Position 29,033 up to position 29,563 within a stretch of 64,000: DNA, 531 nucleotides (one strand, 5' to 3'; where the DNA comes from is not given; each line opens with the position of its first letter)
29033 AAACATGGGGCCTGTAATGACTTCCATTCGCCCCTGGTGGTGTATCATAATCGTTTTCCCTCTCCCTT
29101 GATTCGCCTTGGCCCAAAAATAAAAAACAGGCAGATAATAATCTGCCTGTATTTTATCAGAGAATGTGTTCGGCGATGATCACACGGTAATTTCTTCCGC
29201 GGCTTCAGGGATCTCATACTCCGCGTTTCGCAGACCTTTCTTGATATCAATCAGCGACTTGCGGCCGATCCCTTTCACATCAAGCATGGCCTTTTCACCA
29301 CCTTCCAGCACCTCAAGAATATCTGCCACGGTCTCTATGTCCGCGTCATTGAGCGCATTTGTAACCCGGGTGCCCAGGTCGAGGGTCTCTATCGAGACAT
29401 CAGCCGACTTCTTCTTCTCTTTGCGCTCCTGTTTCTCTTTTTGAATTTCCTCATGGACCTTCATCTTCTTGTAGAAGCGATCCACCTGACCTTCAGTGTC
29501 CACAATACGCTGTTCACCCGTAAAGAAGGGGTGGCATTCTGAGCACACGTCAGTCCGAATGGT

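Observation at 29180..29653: Ribosomal protein L31 fused to an RNA polymerase alpha-CTD-like helix-hairpin-helix domain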

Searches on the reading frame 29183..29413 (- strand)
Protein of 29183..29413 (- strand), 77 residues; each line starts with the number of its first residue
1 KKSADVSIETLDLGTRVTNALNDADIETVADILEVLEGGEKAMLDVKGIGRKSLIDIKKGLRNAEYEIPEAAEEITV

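Call 14: find_homologous_proteins(query=window:29183-29407:-, max_evalue=0.001)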
Query seq(75 aa) (75 aa): 14 proteins with E <= 0.001 among 15 candidates.
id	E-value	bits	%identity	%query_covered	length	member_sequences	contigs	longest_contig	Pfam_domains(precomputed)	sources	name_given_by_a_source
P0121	4.0e-29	117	83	100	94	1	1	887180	PF03118.22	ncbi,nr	ncbi:MAG: DNA-directed RNA polymerase subunit alpha C-terminal domain-containing protein [Anaeroline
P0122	5.9e-26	107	72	100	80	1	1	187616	PF03118.22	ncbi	ncbi:MAG: DNA-directed RNA polymerase subunit alpha C-terminal domain-containing protein [Anaeroline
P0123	5.2e-25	104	71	100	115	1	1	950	PF03118.22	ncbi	-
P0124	3.2e-22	95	71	100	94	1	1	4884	PF03118.22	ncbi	ncbi:MAG: DNA-directed RNA polymerase subunit alpha C-terminal domain-containing protein [Brevefilum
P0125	3.9e-22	95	67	96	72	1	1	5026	PF03118.22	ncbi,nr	ncbi:MAG: hypothetical protein MUO54_03170 [Anaerolineales bacterium]|nr:hypothetical protein [Anaer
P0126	5.9e-22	95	68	100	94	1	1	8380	PF03118.22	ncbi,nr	ncbi:MAG: DNA-directed RNA polymerase subunit alpha C-terminal domain-containing protein [Chloroflex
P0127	7.6e-22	94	68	100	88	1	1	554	PF03118.22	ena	-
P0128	8.6e-22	94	65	100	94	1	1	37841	PF03118.22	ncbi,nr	ncbi:MAG: DNA-directed RNA polymerase subunit alpha C-terminal domain-containing protein [Chloroflex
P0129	2.8e-21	92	67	100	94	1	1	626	PF03118.22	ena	-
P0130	1.0e-20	91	67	100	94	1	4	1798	PF03118.22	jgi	jgi:large subunit ribosomal protein L31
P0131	2.1e-20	90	67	100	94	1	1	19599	PF03118.22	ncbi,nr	ncbi:MAG: DNA-directed RNA polymerase subunit alpha C-terminal domain-containing protein [Chloroflex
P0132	3.8e-20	89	63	96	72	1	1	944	PF03118.22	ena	-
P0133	1.9e-18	83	69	89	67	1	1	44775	PF03118.22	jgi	jgi:large subunit ribosomal protein L31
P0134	9.9e-17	78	68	79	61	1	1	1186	PF03118.22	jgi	jgi:large subunit ribosomal protein L31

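Call 17: find_encoding_contigs(protein=P0121, flank=6000, max_places=2)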
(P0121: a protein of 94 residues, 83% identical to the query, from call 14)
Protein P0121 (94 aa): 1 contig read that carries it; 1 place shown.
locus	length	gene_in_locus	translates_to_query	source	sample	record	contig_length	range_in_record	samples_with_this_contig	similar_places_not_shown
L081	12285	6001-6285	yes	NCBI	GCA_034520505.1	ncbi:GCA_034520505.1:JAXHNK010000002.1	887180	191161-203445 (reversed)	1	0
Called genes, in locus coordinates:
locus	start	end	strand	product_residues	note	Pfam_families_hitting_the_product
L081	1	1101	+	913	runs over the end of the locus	PF01326:PPDK_N, PF00391:PEP-utilizers, PF02896:PEP-utilizers_C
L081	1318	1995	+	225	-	PF13197:DUF4013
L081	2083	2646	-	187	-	PF01558:POR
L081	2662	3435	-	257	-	PF02775:TPP_enzyme_C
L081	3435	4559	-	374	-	PF01855:POR_N, PF17147:PFOR_II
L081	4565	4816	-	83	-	PF25160:LdpA_Fe-S-bd (faint), PF00037:Fer4 (weak), PF12797:Fer4_2 (faint), PF12838:Fer4_7, PF13187:Fer4_9, PF14697:Fer4_21 (weak), PF00037:Fer4 (weak), PF12837:Fer4_6 (weak), +5 more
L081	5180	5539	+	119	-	PF00829:Ribosomal_L21p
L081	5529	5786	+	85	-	PF01016:Ribosomal_L27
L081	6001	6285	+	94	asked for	PF03118:RNA_pol_A_CTD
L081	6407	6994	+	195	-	PF00265:TK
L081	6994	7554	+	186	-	PF00156:Pribosyltran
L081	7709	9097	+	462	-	PF01743:PolyA_pol, PF12627:PolyA_pol_RNAbd, PF13735:tRNA_NucTran2_2 (weak)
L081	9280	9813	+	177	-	-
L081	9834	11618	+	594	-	PF00664:ABC_membrane, PF00005:ABC_tran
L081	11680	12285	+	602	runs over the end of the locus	PF00664:ABC_membrane, PF00005:ABC_tran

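Call 32: search_solved_structures(query=window:29183-29413:-, max_evalue=10, show_alignments=5)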
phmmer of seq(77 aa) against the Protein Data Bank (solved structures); distinct sequences matched with E-value up to 10: 39.
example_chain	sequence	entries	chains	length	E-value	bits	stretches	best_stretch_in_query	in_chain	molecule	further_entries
1z3e_B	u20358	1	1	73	3.8e-05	27.2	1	2-62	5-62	DNA-directed RNA polymerase alpha chain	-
3ihq_B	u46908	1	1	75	4.2e-05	27.1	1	2-62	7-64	DNA-directed RNA polymerase subunit alpha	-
3gfk_B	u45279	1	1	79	4.9e-05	26.9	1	2-62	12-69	DNA-directed RNA polymerase subunit alpha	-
1doq_A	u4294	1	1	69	0.0002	25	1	3-67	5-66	RNA POLYMERASE ALPHA SUBUNIT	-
6wvj_A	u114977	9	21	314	0.00027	24.6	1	3-62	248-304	DNA-directed RNA polymerase subunit alpha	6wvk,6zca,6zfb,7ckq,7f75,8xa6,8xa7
8x6f_A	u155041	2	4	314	0.00036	24.1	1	2-62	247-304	DNA-directed RNA polymerase subunit alpha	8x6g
8gzg_A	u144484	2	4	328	0.00054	23.6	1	4-62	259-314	DNA-directed RNA polymerase subunit alpha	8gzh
8i23_A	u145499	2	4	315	0.00078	23.1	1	3-61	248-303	DNA-directed RNA polymerase subunit alpha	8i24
1iw7_A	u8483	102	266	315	0.0039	20.9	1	3-66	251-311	RNA polymerase alpha subunit | DNA-directed RNA polymerase alpha chain | DNA-directed RNA polymerase subunit alpha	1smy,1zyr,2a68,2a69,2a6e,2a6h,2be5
4mq9_A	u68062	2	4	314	0.0046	20.6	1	3-63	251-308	DNA-directed RNA polymerase subunit alpha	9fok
7l7b_A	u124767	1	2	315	0.0061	20.3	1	3-61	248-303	DNA-directed RNA polymerase subunit alpha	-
1hqm_A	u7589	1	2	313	0.0075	20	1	3-65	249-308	DNA-directed RNA polymerase subunit alpha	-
1i6v_A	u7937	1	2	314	0.0076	20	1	3-65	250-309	DNA-DIRECTED RNA POLYMERASE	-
1l9u_A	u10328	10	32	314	0.0082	19.9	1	3-65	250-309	RNA POLYMERASE, ALPHA SUBUNIT | DNA-directed RNA polymerase alpha chain | DNA-directed RNA polymerase subunit alpha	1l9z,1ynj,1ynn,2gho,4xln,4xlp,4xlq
5tjg_A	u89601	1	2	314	0.0082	19.9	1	3-65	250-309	DNA-directed RNA polymerase subunit alpha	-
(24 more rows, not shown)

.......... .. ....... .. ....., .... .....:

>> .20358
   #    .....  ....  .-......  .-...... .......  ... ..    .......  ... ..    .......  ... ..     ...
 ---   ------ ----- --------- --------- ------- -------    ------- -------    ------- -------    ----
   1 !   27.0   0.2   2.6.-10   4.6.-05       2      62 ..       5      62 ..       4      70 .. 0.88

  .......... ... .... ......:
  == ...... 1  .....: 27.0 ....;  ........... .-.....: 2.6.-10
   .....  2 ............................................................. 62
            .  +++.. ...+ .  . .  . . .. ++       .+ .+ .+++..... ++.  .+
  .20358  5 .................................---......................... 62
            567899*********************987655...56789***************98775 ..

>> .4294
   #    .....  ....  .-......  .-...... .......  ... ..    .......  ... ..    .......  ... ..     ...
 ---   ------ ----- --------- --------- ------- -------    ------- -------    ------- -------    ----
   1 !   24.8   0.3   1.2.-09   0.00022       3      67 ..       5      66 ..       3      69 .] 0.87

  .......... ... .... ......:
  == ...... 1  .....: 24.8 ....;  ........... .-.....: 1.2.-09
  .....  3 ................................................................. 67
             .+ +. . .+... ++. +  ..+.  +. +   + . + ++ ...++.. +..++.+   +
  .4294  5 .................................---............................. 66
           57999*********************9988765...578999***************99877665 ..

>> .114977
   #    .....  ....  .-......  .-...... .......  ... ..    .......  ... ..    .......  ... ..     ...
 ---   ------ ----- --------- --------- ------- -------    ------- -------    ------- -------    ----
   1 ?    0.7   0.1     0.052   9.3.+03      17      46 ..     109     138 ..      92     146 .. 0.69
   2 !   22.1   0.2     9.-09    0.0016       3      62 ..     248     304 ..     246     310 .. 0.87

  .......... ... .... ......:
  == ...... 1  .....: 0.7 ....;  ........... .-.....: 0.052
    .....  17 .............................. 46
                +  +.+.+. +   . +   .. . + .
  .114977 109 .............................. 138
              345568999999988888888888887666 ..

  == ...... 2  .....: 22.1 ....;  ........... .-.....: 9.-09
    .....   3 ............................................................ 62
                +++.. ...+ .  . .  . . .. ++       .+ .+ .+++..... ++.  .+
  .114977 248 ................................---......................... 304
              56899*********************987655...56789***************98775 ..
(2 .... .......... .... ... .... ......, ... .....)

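Call 56: find_encoding_contigs(protein=P0122, flank=1500, max_places=1)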
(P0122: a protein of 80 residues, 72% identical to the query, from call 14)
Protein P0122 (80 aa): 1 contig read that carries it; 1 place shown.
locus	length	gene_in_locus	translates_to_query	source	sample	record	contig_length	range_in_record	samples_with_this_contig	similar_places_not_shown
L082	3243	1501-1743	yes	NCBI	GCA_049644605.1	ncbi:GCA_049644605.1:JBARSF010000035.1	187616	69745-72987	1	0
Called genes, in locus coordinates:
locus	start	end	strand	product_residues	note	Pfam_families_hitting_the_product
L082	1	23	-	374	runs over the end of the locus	PF01855:POR_N, PF02780:Transketolase_C (faint), PF17147:PFOR_II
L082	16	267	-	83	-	PF14697:Fer4_21 (faint), PF17179:Fer4_22 (faint), PF25160:LdpA_Fe-S-bd (faint), PF13237:Fer4_10 (weak), PF00037:Fer4 (weak), PF12838:Fer4_7, PF13187:Fer4_9, PF00037:Fer4 (weak), +5 more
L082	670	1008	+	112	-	PF00829:Ribosomal_L21p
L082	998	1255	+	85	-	PF01016:Ribosomal_L27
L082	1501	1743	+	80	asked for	PF03118:RNA_pol_A_CTD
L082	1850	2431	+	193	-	PF00265:TK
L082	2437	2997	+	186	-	PF00156:Pribosyltran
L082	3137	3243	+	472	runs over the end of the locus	PF01743:PolyA_pol, PF12627:PolyA_pol_RNAbd, PF13735:tRNA_NucTran2_2 (weak)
